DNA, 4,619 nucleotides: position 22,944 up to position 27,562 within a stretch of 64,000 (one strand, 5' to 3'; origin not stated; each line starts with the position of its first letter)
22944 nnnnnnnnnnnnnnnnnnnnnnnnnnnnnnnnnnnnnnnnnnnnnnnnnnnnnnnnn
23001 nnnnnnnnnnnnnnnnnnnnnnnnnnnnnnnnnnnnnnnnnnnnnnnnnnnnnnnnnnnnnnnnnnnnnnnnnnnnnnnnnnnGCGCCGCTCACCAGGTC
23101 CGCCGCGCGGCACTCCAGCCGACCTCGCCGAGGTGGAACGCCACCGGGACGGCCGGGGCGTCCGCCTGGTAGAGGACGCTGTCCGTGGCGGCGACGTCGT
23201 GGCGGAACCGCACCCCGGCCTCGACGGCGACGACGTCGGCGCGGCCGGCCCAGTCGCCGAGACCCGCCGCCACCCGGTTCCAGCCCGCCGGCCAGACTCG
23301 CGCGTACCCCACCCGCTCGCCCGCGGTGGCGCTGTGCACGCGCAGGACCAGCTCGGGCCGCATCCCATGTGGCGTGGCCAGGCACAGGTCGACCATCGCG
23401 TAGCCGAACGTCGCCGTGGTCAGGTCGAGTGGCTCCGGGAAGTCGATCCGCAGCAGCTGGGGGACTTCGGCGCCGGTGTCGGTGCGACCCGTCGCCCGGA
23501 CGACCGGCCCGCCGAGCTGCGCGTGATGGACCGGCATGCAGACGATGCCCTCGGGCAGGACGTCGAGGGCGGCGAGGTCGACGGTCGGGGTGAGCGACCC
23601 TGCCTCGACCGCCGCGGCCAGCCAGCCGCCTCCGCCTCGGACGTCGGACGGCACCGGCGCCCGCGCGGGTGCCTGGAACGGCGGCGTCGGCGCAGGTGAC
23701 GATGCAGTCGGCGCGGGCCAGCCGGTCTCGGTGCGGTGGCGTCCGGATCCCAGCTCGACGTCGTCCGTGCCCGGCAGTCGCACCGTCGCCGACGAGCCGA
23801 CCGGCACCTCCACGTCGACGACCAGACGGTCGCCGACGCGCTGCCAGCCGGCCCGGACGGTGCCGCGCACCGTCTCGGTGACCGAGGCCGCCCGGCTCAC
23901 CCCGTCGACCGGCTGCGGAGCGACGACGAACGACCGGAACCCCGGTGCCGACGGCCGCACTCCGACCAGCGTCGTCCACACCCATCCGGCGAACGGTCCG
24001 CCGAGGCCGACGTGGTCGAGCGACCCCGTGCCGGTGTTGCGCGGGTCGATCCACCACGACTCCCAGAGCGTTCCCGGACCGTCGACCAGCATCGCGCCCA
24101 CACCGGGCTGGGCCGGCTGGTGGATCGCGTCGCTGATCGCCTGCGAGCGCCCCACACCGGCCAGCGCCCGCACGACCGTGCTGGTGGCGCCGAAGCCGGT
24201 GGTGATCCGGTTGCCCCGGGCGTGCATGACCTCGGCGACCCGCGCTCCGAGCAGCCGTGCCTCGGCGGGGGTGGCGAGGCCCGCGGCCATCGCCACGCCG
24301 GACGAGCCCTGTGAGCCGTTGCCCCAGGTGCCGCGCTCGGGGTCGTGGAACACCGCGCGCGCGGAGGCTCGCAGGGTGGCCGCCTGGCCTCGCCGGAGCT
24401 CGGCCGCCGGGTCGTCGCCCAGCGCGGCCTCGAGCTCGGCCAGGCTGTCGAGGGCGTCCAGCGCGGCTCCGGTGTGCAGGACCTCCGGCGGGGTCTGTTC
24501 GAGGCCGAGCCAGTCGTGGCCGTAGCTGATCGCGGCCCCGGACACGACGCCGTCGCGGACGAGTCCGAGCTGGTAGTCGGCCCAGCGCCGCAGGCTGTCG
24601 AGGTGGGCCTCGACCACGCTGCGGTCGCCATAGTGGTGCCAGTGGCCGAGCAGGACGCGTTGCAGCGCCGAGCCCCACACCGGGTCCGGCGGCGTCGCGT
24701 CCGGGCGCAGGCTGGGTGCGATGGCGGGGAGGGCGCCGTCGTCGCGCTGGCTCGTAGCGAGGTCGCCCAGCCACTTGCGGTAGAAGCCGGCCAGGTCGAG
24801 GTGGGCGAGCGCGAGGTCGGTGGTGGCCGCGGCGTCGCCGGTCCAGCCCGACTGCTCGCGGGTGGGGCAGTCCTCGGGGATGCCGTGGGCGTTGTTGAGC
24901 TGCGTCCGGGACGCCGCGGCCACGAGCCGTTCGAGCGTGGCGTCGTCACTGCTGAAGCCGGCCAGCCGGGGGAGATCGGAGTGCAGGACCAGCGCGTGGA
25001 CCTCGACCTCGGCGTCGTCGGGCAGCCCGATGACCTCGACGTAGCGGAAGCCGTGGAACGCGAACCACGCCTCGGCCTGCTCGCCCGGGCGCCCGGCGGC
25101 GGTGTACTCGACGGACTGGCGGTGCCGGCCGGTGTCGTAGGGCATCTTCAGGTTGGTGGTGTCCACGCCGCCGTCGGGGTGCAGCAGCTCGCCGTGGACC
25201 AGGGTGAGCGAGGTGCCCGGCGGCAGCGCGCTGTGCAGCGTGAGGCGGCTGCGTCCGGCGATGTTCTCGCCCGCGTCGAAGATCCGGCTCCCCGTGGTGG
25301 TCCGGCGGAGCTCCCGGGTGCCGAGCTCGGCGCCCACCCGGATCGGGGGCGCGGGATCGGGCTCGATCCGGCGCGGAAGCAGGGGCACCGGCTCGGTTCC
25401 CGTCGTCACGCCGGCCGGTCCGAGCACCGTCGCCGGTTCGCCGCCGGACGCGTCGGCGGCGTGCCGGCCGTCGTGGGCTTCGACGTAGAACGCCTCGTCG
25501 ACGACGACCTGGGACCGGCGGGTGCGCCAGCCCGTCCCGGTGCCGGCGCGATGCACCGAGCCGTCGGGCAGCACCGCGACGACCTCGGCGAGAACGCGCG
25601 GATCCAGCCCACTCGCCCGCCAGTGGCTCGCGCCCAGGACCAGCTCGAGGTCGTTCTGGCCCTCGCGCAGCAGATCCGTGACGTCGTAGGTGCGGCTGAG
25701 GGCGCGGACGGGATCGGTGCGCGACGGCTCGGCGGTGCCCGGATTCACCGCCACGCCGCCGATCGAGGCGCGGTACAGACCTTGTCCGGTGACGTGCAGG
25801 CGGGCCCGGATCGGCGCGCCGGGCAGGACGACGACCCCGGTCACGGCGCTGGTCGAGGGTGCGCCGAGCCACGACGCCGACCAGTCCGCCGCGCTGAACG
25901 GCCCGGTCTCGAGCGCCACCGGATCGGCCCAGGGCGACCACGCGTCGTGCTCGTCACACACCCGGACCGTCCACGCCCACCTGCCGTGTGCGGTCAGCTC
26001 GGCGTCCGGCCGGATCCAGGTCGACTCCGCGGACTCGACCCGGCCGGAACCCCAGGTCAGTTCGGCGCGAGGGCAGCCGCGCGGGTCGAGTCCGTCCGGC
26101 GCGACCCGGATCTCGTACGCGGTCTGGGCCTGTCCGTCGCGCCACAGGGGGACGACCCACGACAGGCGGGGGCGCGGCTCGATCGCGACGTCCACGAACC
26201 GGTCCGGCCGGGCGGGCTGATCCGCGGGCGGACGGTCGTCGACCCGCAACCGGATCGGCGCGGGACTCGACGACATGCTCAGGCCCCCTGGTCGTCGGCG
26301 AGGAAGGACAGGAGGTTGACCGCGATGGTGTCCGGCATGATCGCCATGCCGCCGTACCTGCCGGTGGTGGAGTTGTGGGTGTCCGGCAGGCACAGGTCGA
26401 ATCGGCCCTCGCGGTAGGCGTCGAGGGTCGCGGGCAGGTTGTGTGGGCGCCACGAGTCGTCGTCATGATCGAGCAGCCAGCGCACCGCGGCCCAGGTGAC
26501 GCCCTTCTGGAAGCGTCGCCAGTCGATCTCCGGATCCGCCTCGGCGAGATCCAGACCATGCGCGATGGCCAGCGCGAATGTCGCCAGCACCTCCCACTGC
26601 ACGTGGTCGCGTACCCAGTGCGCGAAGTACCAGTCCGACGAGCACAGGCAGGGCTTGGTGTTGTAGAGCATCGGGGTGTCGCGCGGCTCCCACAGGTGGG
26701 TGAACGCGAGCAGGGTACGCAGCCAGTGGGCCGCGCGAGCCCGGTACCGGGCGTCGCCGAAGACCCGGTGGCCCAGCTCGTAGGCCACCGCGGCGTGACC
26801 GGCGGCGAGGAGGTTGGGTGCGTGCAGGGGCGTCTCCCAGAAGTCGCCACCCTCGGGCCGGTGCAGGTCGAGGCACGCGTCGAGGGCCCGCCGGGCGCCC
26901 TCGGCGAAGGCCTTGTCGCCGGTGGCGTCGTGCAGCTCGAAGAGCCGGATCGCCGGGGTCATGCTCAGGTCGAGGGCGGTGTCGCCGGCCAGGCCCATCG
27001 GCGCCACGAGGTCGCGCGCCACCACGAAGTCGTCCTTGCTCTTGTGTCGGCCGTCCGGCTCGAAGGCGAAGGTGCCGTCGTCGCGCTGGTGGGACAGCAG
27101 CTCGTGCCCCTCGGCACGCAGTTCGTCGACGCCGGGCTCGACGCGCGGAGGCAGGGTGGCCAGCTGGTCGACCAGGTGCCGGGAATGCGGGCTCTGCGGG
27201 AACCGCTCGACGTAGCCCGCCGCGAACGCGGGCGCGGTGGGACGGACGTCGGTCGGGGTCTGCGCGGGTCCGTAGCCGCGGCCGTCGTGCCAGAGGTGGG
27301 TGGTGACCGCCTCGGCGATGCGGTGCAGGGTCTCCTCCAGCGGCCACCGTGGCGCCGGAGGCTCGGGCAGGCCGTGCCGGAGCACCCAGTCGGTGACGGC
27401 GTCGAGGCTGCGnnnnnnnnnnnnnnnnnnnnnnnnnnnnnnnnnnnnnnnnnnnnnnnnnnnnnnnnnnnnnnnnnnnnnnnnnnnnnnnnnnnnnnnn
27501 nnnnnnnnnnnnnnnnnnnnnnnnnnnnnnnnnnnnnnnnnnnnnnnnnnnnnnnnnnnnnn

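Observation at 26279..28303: Unassignable 674-aa cytoplasmic protein embedded in a GH78 operon: candidate new glycoside hydrolase or lyase family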

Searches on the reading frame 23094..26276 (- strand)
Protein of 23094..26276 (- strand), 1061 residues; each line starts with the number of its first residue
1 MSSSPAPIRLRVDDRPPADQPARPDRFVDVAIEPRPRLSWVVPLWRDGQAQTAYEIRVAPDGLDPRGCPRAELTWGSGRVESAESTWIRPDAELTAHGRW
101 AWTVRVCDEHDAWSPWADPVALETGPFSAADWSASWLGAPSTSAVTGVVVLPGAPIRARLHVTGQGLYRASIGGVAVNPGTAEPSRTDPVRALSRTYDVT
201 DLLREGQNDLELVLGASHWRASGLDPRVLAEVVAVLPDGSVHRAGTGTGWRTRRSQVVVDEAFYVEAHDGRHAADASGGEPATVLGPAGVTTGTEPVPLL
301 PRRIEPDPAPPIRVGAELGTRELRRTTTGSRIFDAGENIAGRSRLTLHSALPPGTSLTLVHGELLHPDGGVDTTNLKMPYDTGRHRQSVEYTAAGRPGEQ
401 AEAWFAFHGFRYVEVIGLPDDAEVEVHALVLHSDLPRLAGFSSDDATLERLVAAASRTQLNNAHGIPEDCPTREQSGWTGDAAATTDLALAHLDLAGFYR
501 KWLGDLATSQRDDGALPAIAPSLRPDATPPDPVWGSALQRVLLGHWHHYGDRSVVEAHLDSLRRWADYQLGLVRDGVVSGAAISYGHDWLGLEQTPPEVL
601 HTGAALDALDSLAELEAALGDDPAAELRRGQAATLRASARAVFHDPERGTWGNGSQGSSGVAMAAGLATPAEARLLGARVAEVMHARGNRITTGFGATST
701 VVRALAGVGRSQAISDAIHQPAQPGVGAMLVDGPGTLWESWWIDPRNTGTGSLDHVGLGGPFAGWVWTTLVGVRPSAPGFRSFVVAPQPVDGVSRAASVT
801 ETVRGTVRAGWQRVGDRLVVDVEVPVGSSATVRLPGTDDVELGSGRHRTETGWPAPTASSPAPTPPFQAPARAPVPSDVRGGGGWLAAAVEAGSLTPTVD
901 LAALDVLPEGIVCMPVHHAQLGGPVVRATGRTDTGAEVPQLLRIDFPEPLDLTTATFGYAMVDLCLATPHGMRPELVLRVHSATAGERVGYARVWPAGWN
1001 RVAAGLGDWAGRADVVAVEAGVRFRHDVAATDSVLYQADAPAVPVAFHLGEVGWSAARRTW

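Call 9: search_protein_families(library=pfam, proteins=[window:23094-26276:-], max_evalue=0.001)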
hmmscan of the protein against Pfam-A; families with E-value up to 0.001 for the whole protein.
window:23094-26276:- (1061 aa): 5 families
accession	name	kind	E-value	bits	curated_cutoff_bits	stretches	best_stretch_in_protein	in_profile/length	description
PF17389.8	Bac_rhamnosid6H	-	3.3e-53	181.6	24.5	1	438-766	3-335/339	Bacterial alpha-L-rhamnosidase 6 hairpin glycosidase domain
PF25788.1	Ig_Rha78A_N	-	1.6e-19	70.6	27.4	1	33-127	17-104/105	Rha78A-like, N-terminal immunoglobulin domain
PF17390.7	Bac_rhamnosid_C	-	5.9e-19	68.1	22.1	1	772-844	1-73/78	Bacterial alpha-L-rhamnosidase C-terminal domain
PF05592.18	Bac_rhamnosid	-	2.2e-18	66.5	22.2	1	325-432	2-102/102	Bacterial alpha-L-rhamnosidase concanavalin-like domain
PF08531.16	Bac_rhamnosid_N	-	1.3e-13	51.5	25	1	155-273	3-133/172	Alpha-L-rhamnosidase N-terminal domain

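Call 83: search_solved_structures(query=window:23094-26276:-, max_evalue=1e-10)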
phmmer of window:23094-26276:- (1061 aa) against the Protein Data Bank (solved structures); distinct sequences matched with E-value up to 1e-10: 3.
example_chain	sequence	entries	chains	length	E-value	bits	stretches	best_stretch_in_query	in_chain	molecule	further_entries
6i60_A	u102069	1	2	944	8.1e-72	245.7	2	35-589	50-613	Alpha-rhamnosidase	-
3w5m_A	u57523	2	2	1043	5.4e-68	233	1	110-837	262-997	Putative rhamnosidase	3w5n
6gsz_A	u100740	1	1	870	2.4e-52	181.2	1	33-848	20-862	Alpha-L-rhamnosidase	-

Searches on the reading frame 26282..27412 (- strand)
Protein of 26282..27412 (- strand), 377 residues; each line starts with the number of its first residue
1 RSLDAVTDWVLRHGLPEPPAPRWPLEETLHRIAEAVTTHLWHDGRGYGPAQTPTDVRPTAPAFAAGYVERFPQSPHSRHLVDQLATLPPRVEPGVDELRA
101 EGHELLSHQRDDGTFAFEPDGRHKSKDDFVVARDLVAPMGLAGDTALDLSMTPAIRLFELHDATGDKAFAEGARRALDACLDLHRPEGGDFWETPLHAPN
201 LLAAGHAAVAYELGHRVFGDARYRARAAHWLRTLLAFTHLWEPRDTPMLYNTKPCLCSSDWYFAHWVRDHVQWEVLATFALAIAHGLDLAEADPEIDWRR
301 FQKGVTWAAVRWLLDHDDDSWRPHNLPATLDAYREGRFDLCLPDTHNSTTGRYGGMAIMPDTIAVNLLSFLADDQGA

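Call 35: predict_structure(alignment_id=A2)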
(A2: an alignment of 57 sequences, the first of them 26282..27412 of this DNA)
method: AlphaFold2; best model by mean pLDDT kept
length: 377 residues; sequences in the alignment: 57
mean_pLDDT: 84.9   pTM: 0.88
mean pLDDT of the five models: 84.9, 84.2, 83.9, 83.2, 82.7
residues with pLDDT >= 90: 220; 70-90: 79; 50-70: 54; < 50: 24
segments of 3 or more residues with pLDDT < 50: 193-198, 254-268
pLDDT, mean of each block of 10 residues (from residue 1): 80 88 96 98 97 94 97 98 95 96 98 89 65 57 83 97 98 98 70 50 91 98 97 75 64 48 45 87 96 96 91 90 86 96 69 80 97 73
secondary structure, 60 per line:
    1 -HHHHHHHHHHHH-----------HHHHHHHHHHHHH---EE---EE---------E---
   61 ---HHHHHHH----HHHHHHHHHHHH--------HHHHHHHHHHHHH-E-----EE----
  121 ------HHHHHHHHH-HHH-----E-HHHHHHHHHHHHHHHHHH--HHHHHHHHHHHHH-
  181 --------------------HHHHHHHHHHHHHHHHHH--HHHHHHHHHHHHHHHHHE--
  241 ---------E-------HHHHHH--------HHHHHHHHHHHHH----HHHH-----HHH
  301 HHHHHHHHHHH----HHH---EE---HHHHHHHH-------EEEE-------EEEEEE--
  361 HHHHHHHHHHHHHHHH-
elements in order: H2-13 H25-37 H64-70 H75-86 H95-107 H127-135 H147-164 H167-179 H201-218 H221-237 H258-263 H272-284 H289-292 H298-311 H327-334 E342-345 E353-358 H361-376
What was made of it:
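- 26282..27412 (-): C-terminal alpha/alpha toroid domain (residues 298-674). Domain model pLDDT 84.9, pTM 0.88 (call 35).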

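Call 38: fold_search(model_id=the predicted structure, library=pdb)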
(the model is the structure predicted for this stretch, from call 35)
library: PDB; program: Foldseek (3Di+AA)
matches with E <= 10: 762; with E <= 0.001: 3
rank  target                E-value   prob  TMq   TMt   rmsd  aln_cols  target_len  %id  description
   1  5x32_A                7.7e-04  1.00  0.38  0.38  11.6       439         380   10  Crystal structure of D-mannose isomerase (released 2018-02-07)
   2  3gt5                  8.4e-04  1.00  0.39  0.38  11.4       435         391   11  Crystal structure of an N-acetylglucosamine 2-epimerase family protein from Xylella fastidiosa (released 2009-04-14)
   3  4c1s_A                9.7e-04  1.00  0.44  0.44  11.3       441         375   12  Glycoside hydrolase family 76 (mannosidase) Bt3792 from Bacteroides thetaiotaomicron VPI-5482 (released 2013-11-13)
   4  5x32_B                1.2e-03  1.00  0.40  0.39  11.6       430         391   10  Crystal structure of D-mannose isomerase (released 2018-02-07)
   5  3wiw                  1.3e-03  1.00  0.40  0.40  12.4       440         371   11  Crystal structure of unsaturated glucuronyl hydrolase specific for heparin (released 2014-01-08)
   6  4v1r_A                1.5e-03  1.00  0.43  0.44   8.4       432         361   10  Structure of a selenomethionine derivative of the GH76 alpha- mannanase BT2949 Bacteroides thetaiotaomicron (released 2015-02-11)
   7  5zhb_B                1.8e-03  1.00  0.40  0.39  12.1       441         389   12  Structure of Cellobiose 2-Epimerase from Bacillus thermoamylovorans B4167 (released 2019-06-19)
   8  7tkv_B                2.0e-03  1.00  0.34  0.24  17.5       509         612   12  Crystal Structure of the Thioredox_DsbH Domain-Containing Uncharacterized Protein Bab1_2064 from Brucella abortus (released 2022-01-26)
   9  6shd_A                2.1e-03  1.00  0.42  0.46  11.9       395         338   10  Structure of the GH76A alpha-1,6-mannanase from Salegentibacter sp. HEL1_6 (released 2020-08-26)
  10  4v1s_A                2.4e-03  1.00  0.44  0.46   8.2       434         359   10  Structure of the GH76 alpha-mannanase BT2949 from Bacteroides thetaiotaomicron (released 2015-02-11)
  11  6u4z                  3.4e-03  1.00  0.45  0.37  11.4       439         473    9  Crystal Structure of a family 76 glycoside hydrolase from a bovine Bacteroides thetaiotaomicron strain (released 2020-04-29)
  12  6y8f_A                4.5e-03  1.00  0.40  0.44  12.0       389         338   10  An inactive (D136N and D137N) variant of alpha-1,6-mannanase, GH76A of Salegentibacter sp. HEL1_6 in complex with alph (released 2021-03-31)
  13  6shm_A                4.8e-03  1.00  0.37  0.40  12.5       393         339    9  An inactive (D136A and D137A) variant of alpha-1,6-mannanase, GH76A of Salegentibacter sp. HEL1_6 in complex with alph (released 2020-09-09)
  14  5zhb_A                5.5e-03  1.00  0.40  0.39  12.0       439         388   11  Structure of Cellobiose 2-Epimerase from Bacillus thermoamylovorans B4167 (released 2019-06-19)
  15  4mu9_A                6.0e-03  1.00  0.41  0.42  12.0       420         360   10  Crystal structure of a putative glycosylhydrolase (BT_3782) from Bacteroides thetaiotaomicron VPI-5482 at 1.89 A resol (released 2013-10-09)
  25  5no8_A                9.1e-03  0.97  0.32  0.20  10.7       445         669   10  Polysaccharide Lyase BACCELL_00875 (released 2017-06-28)
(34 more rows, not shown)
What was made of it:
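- Closest known: GH127 beta-L-arabinofuranosidase. Same: HypBA1 appears in the toroid Foldseek list (call 38).
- The structural neighbours are remote (TM 0.46 or less) and include non-hydrolases: AGE isomerases and epimerases, PL27, and terpene cyclases (call 38).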
